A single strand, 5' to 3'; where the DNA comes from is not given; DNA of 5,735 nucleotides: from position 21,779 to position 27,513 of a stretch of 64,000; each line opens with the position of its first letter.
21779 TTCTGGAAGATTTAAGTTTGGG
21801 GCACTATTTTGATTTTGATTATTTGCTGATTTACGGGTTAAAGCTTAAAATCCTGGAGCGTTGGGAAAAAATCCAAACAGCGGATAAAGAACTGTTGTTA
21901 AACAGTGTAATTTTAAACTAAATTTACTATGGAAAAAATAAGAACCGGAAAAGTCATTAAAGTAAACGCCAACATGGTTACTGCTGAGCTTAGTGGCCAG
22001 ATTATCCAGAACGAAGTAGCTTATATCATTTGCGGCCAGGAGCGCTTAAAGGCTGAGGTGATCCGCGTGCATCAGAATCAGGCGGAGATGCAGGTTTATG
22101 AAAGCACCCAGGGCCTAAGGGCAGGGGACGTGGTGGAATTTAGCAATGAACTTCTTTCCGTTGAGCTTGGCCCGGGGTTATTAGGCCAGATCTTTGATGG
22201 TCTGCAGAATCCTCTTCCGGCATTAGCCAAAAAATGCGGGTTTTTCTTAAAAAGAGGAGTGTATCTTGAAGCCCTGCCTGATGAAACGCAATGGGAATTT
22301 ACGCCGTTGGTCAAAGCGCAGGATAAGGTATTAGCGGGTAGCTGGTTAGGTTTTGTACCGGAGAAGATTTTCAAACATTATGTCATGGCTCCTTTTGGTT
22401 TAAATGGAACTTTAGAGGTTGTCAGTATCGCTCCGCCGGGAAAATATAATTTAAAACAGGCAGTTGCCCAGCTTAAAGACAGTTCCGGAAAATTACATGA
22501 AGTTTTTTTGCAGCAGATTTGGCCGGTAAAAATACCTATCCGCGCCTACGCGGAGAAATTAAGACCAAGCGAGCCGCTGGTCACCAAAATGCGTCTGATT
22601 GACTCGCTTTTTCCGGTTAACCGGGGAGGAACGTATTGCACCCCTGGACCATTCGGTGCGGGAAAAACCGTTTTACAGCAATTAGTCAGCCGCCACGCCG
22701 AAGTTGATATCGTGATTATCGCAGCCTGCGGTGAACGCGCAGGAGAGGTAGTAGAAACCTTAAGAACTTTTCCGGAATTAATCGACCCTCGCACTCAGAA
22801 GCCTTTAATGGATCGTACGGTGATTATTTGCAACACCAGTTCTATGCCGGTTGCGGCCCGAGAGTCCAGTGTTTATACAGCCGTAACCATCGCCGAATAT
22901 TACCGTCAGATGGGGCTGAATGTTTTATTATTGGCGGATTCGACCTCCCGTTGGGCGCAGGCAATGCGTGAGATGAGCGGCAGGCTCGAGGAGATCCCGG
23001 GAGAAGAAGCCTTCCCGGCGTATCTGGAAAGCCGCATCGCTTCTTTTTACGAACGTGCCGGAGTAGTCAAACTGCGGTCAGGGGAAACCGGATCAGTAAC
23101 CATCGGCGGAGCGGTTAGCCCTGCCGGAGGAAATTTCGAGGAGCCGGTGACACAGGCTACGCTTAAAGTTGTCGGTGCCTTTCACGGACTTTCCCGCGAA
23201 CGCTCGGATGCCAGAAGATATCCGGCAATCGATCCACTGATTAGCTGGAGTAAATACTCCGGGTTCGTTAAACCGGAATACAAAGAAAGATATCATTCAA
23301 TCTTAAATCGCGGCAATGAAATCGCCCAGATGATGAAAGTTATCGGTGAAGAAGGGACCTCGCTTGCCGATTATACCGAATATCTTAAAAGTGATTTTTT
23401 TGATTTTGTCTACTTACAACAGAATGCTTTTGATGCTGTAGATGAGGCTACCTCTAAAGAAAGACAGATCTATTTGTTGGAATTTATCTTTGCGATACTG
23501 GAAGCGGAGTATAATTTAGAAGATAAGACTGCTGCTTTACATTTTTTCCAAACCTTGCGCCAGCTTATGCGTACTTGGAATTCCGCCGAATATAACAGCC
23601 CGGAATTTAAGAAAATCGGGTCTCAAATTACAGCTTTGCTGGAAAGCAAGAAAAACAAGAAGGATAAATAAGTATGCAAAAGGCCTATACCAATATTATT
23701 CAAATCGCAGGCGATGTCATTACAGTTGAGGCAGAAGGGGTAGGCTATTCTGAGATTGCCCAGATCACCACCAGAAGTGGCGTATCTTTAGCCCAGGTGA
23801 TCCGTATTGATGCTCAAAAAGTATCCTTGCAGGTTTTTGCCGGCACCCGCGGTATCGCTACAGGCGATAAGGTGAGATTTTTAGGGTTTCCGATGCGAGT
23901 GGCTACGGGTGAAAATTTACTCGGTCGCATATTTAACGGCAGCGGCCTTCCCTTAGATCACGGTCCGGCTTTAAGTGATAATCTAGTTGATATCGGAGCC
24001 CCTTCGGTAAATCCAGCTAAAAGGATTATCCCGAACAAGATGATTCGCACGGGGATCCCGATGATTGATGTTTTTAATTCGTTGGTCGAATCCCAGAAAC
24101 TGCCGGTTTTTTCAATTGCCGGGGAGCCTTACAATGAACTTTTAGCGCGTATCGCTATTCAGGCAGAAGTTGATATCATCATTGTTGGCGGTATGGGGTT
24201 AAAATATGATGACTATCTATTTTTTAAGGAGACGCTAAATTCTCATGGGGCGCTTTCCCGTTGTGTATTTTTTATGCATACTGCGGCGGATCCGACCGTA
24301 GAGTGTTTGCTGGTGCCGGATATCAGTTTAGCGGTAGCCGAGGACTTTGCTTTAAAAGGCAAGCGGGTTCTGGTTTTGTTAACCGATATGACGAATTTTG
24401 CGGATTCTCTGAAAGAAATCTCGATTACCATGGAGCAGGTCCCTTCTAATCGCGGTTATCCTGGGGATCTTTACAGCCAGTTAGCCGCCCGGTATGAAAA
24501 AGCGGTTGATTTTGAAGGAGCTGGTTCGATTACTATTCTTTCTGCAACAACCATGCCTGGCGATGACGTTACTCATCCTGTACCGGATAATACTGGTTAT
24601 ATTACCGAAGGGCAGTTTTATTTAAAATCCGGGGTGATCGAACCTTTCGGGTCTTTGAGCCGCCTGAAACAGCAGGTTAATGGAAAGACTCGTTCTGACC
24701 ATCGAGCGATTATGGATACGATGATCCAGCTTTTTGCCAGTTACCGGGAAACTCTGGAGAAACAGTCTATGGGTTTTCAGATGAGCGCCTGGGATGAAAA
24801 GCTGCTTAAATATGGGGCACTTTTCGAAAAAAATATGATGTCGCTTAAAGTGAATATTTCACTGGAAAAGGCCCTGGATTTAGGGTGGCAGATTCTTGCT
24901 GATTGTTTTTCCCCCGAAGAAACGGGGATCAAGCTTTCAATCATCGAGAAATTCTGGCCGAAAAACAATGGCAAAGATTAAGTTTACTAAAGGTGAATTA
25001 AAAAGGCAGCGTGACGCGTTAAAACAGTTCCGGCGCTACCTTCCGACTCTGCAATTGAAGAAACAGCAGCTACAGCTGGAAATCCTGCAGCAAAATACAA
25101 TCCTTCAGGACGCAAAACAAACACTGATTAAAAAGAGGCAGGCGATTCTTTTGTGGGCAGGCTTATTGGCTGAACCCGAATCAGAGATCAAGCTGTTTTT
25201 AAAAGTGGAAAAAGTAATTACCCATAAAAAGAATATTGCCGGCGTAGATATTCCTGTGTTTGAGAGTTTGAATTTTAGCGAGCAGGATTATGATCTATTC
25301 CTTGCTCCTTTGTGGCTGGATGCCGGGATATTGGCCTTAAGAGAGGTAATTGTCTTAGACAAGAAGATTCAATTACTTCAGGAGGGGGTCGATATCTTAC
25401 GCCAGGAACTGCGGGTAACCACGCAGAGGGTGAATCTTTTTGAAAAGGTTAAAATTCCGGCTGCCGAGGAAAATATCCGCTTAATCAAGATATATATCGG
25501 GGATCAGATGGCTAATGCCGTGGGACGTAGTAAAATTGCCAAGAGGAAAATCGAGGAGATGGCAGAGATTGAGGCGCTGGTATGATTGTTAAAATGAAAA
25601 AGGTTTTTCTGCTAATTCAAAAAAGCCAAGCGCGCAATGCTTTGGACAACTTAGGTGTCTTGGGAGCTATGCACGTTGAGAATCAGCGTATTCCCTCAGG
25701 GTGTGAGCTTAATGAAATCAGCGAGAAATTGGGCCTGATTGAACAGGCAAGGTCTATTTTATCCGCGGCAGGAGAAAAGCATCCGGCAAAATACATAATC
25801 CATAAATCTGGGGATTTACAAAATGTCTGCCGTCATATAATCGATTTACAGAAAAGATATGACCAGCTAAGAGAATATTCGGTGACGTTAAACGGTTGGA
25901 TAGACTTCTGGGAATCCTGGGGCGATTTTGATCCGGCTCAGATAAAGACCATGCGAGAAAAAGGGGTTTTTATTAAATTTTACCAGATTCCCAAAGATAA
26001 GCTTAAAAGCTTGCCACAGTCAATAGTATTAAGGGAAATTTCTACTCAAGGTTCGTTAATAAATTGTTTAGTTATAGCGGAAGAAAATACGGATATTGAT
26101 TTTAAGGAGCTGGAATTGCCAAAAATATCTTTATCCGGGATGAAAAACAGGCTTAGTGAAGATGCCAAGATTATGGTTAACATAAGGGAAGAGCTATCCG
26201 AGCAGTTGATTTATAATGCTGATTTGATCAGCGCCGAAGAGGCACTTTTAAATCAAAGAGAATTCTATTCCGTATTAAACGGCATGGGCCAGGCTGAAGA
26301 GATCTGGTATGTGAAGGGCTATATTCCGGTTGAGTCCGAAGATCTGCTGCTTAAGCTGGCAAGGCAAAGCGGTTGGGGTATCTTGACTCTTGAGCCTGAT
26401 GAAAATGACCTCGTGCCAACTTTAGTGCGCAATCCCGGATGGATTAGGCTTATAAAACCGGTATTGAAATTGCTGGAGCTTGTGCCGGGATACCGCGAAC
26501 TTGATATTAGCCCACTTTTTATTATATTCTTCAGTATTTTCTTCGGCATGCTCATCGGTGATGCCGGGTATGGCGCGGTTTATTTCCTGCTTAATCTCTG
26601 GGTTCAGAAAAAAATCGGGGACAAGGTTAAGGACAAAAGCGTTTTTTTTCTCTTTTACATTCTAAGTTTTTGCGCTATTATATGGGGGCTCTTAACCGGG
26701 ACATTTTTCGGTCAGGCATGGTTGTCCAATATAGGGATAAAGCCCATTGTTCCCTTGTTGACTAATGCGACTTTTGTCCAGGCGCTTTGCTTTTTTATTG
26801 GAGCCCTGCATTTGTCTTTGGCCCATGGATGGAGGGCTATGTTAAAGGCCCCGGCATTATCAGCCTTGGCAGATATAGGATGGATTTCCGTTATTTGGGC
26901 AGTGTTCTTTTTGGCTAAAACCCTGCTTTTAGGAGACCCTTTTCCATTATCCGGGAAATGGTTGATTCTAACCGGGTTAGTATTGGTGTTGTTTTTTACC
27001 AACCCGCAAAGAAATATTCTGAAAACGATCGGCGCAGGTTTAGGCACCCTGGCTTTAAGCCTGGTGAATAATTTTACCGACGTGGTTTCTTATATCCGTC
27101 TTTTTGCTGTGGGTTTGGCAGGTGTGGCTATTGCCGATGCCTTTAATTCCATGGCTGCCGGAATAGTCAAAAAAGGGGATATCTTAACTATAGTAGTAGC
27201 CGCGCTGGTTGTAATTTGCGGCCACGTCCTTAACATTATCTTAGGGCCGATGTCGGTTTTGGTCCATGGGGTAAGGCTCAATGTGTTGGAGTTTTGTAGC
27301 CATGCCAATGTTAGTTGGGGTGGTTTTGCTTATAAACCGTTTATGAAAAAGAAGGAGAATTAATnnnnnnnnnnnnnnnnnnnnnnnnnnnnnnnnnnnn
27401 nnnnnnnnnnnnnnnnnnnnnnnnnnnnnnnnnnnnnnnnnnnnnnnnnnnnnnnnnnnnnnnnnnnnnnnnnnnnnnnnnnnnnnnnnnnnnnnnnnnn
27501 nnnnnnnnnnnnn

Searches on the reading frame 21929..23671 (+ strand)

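Call 56: search_protein_families(library=pfam, proteins=[window:21929-23671:+], max_evalue=0.00001)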
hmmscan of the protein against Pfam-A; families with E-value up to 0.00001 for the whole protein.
window:21929-23671:+ (580 aa): 4 families
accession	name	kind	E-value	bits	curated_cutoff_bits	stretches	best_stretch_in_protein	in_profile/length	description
PF00006.31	ATP-synt_ab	-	1.1e-65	221.7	29.5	1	221-441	2-213/213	ATP synthase alpha/beta family, nucleotide-binding domain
PF16886.11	ATP-synt_ab_Xtn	-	5e-22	77.9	25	1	114-201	2-88/88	ATPsynthase alpha/beta subunit barrel-sandwich domain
PF22919.1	ATP-synt_VA_C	-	3.3e-07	30.7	24.7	1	451-521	15-85/101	C-terminal domain of V and A type ATP synthase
PF02874.29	ATP-synt_ab_N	-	1.6e-06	29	20.9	1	15-72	7-68/69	ATP synthase alpha/beta family, beta-barrel domain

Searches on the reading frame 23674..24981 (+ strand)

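Call 56: search_protein_families(library=pfam, proteins=[window:23674-24981:+], max_evalue=0.00001)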
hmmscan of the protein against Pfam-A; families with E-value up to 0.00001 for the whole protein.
window:23674-24981:+ (435 aa): 3 families
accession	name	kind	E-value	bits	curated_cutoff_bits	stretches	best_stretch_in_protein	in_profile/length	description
PF00006.31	ATP-synt_ab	-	3.5e-50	171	29.5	1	127-319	1-195/213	ATP synthase alpha/beta family, nucleotide-binding domain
PF22919.1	ATP-synt_VA_C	-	2.7e-10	40.7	24.7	1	335-427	4-100/101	C-terminal domain of V and A type ATP synthase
PF02874.29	ATP-synt_ab_N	-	3.7e-10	40.6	20.9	1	8-71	1-69/69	ATP synthase alpha/beta family, beta-barrel domain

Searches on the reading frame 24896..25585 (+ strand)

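Call 91: search_protein_families(library=pfam, proteins=[window:24896-25585:+], max_evalue=0.001)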
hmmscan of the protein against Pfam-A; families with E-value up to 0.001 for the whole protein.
window:24896-25585:+ (229 aa): 1 family
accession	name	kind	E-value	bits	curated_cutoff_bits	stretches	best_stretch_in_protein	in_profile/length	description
PF01813.22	ATP-synt_D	-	3e-33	115.8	25.7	1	34-217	1-196/196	ATP synthase subunit D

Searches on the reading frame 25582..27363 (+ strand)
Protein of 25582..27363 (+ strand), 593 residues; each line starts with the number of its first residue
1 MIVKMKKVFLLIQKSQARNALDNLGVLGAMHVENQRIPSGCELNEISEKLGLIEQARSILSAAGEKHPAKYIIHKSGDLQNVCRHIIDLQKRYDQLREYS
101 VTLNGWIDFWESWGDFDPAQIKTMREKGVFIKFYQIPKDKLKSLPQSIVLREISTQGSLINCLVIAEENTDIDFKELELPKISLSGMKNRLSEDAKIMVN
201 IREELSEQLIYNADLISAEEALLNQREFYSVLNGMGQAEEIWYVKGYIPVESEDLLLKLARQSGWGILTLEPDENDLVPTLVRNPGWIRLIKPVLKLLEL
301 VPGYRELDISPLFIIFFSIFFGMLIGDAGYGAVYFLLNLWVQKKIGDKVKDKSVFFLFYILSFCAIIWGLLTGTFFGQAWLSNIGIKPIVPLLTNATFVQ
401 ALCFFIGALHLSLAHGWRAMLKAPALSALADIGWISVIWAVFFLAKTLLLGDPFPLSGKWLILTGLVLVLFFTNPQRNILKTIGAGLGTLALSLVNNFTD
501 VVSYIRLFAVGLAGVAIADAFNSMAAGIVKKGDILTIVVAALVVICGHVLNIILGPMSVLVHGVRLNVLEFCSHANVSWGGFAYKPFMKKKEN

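Call 56: search_protein_families(library=pfam, proteins=[window:25582-27363:+], max_evalue=0.00001)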
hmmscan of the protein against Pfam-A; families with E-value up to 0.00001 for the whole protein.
window:25582-27363:+ (593 aa): 1 family
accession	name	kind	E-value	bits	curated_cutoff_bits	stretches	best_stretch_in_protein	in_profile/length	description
PF01496.24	V_ATPase_I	-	5.9e-10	38.2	30.7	0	184-363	248-437/815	V-type ATPase 116kDa subunit family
